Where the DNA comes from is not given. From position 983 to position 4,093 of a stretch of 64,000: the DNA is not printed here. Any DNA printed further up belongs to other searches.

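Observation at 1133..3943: Giant MamA paralogue: ~700-aa acidic low-complexity region fused to a MamA-like TPR module, sitting where MamJ-type functions might be expected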

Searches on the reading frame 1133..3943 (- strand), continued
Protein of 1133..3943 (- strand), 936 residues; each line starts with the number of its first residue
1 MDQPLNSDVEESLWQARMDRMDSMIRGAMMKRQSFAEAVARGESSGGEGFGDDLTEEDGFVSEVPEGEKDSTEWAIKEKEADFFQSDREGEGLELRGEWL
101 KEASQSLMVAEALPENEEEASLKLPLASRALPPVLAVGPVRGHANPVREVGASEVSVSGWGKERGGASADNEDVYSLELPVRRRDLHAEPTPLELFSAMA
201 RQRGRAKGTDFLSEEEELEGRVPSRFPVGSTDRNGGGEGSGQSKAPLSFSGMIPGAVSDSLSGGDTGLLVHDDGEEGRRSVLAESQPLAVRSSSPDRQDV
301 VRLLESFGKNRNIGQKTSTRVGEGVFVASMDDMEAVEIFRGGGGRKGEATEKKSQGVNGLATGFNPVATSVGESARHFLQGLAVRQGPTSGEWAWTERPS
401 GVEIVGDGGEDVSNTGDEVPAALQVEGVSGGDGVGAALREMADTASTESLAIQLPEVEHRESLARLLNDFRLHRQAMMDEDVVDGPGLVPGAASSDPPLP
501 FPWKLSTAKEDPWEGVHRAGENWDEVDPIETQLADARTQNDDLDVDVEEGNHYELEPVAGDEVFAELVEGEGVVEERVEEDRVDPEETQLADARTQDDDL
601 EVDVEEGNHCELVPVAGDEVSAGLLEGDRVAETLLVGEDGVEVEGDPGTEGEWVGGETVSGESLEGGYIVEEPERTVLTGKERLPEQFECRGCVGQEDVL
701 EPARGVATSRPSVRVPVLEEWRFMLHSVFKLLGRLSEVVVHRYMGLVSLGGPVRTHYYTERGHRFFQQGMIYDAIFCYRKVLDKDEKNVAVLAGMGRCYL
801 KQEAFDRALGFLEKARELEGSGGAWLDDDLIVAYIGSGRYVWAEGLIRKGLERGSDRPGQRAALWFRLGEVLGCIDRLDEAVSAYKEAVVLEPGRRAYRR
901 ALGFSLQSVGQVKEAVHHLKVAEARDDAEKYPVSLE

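Call 41: list_cluster_members(proteins=[P0001, P0002, P0003, P0004, P0006, P0032])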
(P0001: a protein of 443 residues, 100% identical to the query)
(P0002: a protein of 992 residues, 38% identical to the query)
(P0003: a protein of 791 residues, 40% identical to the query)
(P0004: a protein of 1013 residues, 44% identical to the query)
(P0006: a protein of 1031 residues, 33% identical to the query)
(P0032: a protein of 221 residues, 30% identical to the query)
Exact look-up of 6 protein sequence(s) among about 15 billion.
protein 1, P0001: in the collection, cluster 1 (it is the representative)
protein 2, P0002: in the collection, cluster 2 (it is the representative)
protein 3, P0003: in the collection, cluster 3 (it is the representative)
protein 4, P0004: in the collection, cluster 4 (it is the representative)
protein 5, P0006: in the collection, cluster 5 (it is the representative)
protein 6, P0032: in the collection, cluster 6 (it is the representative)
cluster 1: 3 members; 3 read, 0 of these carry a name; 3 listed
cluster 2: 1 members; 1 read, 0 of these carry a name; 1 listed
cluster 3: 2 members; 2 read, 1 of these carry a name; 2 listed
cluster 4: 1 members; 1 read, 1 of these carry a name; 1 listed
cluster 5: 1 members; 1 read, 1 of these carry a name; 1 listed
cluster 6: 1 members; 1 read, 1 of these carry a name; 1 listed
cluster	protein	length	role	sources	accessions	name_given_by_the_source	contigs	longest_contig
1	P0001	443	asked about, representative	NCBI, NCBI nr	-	-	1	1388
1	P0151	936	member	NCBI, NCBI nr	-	-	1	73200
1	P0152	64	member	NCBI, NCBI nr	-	-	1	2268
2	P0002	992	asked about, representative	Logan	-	-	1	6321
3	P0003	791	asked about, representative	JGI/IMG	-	-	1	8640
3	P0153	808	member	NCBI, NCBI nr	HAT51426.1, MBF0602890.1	MAG: tetratricopeptide repeat protein [Nitrospirae bacterium] | tetratricopeptide repeat protein [Magnetococcales bacterium]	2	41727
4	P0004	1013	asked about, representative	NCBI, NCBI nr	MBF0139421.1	MAG: tetratricopeptide repeat protein [Magnetococcales bacterium] | tetratricopeptide repeat protein [Magnetococcales bacterium]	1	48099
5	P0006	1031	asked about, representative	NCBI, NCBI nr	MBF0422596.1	MAG: tetratricopeptide repeat protein [Magnetococcales bacterium] | tetratricopeptide repeat protein [Magnetococcales bacterium]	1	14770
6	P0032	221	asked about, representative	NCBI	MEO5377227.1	MAG: tetratricopeptide repeat protein [Magnetococcus sp. DMHC-6]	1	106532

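Call 43: list_cluster_members(proteins=[P0112, P0132, P0149, P0005, P0007, P0030, P0039, P0073])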
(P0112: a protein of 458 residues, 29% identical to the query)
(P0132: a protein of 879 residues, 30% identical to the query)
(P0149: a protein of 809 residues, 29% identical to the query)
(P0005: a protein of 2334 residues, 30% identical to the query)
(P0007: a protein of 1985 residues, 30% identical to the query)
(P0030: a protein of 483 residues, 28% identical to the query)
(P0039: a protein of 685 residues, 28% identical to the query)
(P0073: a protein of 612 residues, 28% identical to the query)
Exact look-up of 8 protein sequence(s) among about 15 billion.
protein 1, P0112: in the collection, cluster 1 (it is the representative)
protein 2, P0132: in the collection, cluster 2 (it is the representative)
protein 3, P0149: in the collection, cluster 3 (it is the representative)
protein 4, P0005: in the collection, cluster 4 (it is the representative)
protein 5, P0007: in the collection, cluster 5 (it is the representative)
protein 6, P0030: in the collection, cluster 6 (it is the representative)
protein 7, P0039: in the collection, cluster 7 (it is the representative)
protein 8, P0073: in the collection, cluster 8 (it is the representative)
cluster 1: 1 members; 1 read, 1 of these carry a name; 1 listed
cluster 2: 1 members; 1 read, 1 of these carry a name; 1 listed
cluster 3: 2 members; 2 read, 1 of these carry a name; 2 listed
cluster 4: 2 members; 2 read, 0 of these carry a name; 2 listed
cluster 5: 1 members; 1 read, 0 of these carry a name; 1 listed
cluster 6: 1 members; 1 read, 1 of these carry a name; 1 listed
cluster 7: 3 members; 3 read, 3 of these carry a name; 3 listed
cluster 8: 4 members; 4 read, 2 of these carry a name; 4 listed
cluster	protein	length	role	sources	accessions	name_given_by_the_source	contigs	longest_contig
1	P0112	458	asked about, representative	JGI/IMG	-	tetratricopeptide (TPR) repeat protein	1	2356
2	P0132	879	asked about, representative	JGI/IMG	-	tetratricopeptide (TPR) repeat protein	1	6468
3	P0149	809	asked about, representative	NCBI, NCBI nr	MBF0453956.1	MAG: tetratricopeptide repeat protein [Magnetococcales bacterium] | tetratricopeptide repeat protein [Magnetococcales bacterium]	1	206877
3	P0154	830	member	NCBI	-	-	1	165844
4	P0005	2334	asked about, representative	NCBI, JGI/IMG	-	-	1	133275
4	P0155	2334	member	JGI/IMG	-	-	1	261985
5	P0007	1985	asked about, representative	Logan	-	-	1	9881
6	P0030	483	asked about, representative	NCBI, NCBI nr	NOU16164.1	MAG: tetratricopeptide repeat protein, partial [Bacteroidales bacterium] | tetratricopeptide repeat protein [Bacteroidales bacterium]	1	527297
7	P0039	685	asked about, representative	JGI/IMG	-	tetratricopeptide (TPR) repeat protein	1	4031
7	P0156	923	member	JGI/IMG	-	tetratricopeptide (TPR) repeat protein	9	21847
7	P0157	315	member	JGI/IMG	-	tetratricopeptide (TPR) repeat protein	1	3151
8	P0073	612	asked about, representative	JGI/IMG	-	-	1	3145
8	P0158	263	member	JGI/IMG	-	superkiller protein 3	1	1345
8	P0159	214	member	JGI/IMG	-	superkiller protein 3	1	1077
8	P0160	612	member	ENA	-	-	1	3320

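Call 47: find_encoding_contigs(protein=P0149, flank=8000, max_places=2)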
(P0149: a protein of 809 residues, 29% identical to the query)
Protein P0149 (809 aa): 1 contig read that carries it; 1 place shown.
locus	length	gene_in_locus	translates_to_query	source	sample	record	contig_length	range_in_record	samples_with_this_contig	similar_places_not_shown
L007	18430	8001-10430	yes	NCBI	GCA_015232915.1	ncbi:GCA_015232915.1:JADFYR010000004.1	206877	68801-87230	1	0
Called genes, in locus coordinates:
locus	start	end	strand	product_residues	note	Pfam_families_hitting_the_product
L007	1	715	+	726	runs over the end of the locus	PF00089:Trypsin, PF13365:Trypsin_2, PF18509:MCR, PF13180:PDZ_2, PF17820:PDZ_6 (weak), PF00595:PDZ, PF13180:PDZ_2 (weak), PF17820:PDZ_6 (weak)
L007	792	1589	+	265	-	-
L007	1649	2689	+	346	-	PF06723:MreB_Mbl, PF25229:Salactin, PF00022:Actin (weak)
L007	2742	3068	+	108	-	PF09685:MamF_MmsF (weak)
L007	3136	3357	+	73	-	PF06305:LapA_dom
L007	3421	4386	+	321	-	PF01545:Cation_efflux, PF16916:ZT_dimer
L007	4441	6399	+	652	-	PF13365:Trypsin_2, PF01925:TauE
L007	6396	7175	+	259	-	PF17820:PDZ_6 (faint), PF18509:MCR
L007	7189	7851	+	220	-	-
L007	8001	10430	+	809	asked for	PF14559:TPR_19 (weak), PF25062:ARM_TT21_N (weak), PF13432:TPR_16, PF00515:TPR_1, PF07719:TPR_2, PF13181:TPR_8 (weak), PF13424:TPR_12 (weak), PF14559:TPR_19, +9 more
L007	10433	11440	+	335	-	PF04011:LemA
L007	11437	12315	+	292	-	PF01545:Cation_efflux, PF16916:ZT_dimer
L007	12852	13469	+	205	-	PF26390:MamS_MamX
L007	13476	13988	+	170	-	PF18509:MCR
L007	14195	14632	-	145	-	-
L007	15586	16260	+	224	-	-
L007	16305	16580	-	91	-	-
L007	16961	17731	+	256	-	PF08308:PEGA, PF13620:CarboxypepD_reg (faint), PF08308:PEGA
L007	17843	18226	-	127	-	-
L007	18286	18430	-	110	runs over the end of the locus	-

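Call 58: search_protein_families(library=ncbifam, proteins=[window:1133-3943:-, P0149, P0004], max_evalue=0.01)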
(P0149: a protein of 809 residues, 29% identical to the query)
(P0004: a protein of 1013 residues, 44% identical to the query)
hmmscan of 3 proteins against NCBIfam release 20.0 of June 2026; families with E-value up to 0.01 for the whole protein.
window:1133-3943:- (936 aa): 4 families
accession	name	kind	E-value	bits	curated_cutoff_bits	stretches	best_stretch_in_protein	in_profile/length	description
NF040959.1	MamA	equivalog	1.3e-22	80.2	200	1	720-922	2-199/204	magnetosome protein MamA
NF052415.1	T3SS_chap_SctY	equivalog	2.1e-05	25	70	1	788-888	5-103/106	type III secretion apparatus assembly chaperone SctY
TIGR02917.1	PEP_TPR_lipo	equivalog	0.00072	17.5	312.2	0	771-849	786-862/899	XrtA/PEP-CTERM system TPR-repeat protein PrsT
TIGR02552.1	LcrH_SycD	equivalog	0.00084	19.1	104.8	0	863-929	53-119/136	SycD/LcrH family type III secretion system chaperone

P0149 (809 aa): 28 families (the best 25 are shown)
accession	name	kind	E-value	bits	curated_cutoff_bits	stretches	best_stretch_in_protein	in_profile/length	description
NF040959.1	MamA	equivalog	2.8e-41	141.2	200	1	600-798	5-203/204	magnetosome protein MamA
TIGR02917.1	PEP_TPR_lipo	equivalog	1.5e-15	56.2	312.2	1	639-792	370-523/899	XrtA/PEP-CTERM system TPR-repeat protein PrsT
TIGR02521.1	type_IV_pilW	equivalog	1.8e-15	57.1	154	1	702-796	33-127/234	type IV pilus biogenesis/stability protein PilW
TIGR02552.1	LcrH_SycD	equivalog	9e-12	44.9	104.8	1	729-802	47-120/136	SycD/LcrH family type III secretion system chaperone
NF008391.2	PRK11189.1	equivalog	4.6e-10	39.5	250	1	723-798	54-129/297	lipoprotein NlpI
NF047371.1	FlcA_CTERM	equivalog_domain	2.2e-08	33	300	1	702-788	440-527/646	periplasmic flagellar collar protein FlcA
NF053607.1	CHU_0125_OmpA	equivalog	3.2e-08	32.6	620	1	697-796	19-115/639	CHU_0125 family OmpA-like outer membrane integrity protein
NF047558.1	TPR_END_plus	domain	5.1e-08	32.7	32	1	736-767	1-32/56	TPR end-of-group domain-containing protein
NF033762.1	social_mot_Tgl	equivalog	1.1e-07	31.4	225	1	651-792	85-228/252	social motility TPR repeat lipoprotein Tgl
NF052415.1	T3SS_chap_SctY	equivalog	1.3e-07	32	70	1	662-762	2-105/106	type III secretion apparatus assembly chaperone SctY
TIGR00540.1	TPR_hemY_coli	hypoth_equivalog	1.3e-07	30.8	142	1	679-792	274-383/385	heme biosynthesis-associated TPR protein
NF002725.1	PRK02603.1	equivalog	3e-07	30.6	143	1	706-785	41-123/173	photosystem I assembly protein Ycf3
NF008520.0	PRK11447.1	equivalog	1.3e-06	26.6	858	1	707-769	276-338/1157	cellulose synthase complex outer membrane protein BcsC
NF040561.1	PrimPol_Msp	equivalog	4.8e-06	25.4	200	1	716-783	7-74/515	CRISPR-associated primase-polymerase type A1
NF033758.1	gliding_GltE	equivalog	1.9e-05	23.9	225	1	718-796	274-353/411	adventurous gliding motility TPR repeat lipoprotein GltE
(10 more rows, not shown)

P0004 (1013 aa): 14 families
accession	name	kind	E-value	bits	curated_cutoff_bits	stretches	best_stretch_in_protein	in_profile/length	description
NF040959.1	MamA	equivalog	4.2e-18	65.5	200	1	796-1003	1-203/204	magnetosome protein MamA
TIGR02917.1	PEP_TPR_lipo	equivalog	1.8e-09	36.1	312.2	1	843-896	340-393/899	XrtA/PEP-CTERM system TPR-repeat protein PrsT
TIGR02552.1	LcrH_SycD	equivalog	1.4e-06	28.1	104.8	0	952-1002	31-81/136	SycD/LcrH family type III secretion system chaperone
TIGR02521.1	type_IV_pilW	equivalog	1.3e-05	24.9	154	0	839-895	142-198/234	type IV pilus biogenesis/stability protein PilW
NF008757.0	PRK11788.1-5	equivalog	6.6e-05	22.2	363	1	832-997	180-341/388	lipopolysaccharide assembly protein LapB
NF047558.1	TPR_END_plus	domain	0.00013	21.8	32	0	872-898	5-31/56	TPR end-of-group domain-containing protein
NF033920.0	C39_PA2778_fam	equivalog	0.00027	20.4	150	0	937-1001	188-252/255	PA2778 family cysteine peptidase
NF047481.1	lipo_LIC12587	subfamily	0.00083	18.8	200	0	928-1004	47-125/213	LIC12587 family lipoprotein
NF052415.1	T3SS_chap_SctY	equivalog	0.001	19.6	70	0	865-967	5-105/106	type III secretion apparatus assembly chaperone SctY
NF008520.0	PRK11447.1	equivalog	0.0013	16.6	858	0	838-898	275-335/1157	cellulose synthase complex outer membrane protein BcsC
NF052312.1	T9SS_PorW_SprE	equivalog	0.0015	17.2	250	1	863-976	138-253/716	type IX secretion system periplasmic lipoprotein PorW/SprE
NF041054.1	WAxxUGC_long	equivalog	0.0035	16.7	300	1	931-978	268-315/354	ResA-like WAxxUGC motif-containing protein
TIGR00990.1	3a0801s09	subfamily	0.0043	15.7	757.25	0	832-898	365-431/615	mitochondrial import receptor subunit TOM70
NF008756.0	PRK11788.1-4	equivalog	0.0082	15.2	474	0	849-996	197-341/389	lipopolysaccharide assembly protein LapB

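Call 59: predict_structure(alignment_id=A1)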
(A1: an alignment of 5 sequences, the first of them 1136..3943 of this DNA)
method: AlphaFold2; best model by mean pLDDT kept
length: 936 residues; sequences in the alignment: 5
mean_pLDDT: 45.7   pTM: 0.32
mean pLDDT of the five models: 45.7, 43.5, 43.0, 41.7, 39.5
residues with pLDDT >= 90: 117; 70-90: 90; 50-70: 85; < 50: 644
segments of 3 or more residues with pLDDT < 50: 1-5, 42-185, 207-297, 307-460, 480-718, 931-936
pLDDT, mean of each block of 10 residues (from residue 1): 53 88 87 68 33 27 30 32 35 42 39 28 25 27 26 25 28 34 52 77 54 29 29 27 27 27 29 30 29 41 53 35 28 28 27 27 30 36 26 24 25 27 26 29 26 35 63 54 35 33 29 30 33 36 29 26 30 29 30 28 32 28 28 28 29 27 25 27 27 25 29 39 61 66 57 79 90 92 88 94 93 88 78 93 92 80 93 93 95 90 91 89 66 40
secondary structure, 60 per line:
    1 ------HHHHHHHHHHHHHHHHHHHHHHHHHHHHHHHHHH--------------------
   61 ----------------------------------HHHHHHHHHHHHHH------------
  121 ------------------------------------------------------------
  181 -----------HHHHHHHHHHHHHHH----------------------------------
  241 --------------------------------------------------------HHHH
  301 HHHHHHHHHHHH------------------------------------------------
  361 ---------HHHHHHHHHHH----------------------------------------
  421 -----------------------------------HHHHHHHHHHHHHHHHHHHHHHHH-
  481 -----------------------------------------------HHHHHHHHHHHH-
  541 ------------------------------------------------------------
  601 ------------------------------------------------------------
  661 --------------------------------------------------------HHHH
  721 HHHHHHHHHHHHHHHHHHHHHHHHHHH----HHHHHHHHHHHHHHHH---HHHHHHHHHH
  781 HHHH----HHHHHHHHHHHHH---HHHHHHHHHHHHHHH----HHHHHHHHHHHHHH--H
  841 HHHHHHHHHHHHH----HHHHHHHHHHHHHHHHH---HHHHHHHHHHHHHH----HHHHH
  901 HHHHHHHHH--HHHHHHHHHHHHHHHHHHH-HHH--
elements in order (helices of 4 or more, strands of 3 or more residues): H7-40 H95-108 H192-206 H297-312 H370-380 H456-479 H528-539 H717-747 H752-767 H771-784 H789-801 H805-819 H824-837 H840-853 H858-874 H878-891 H896-909 H912-930
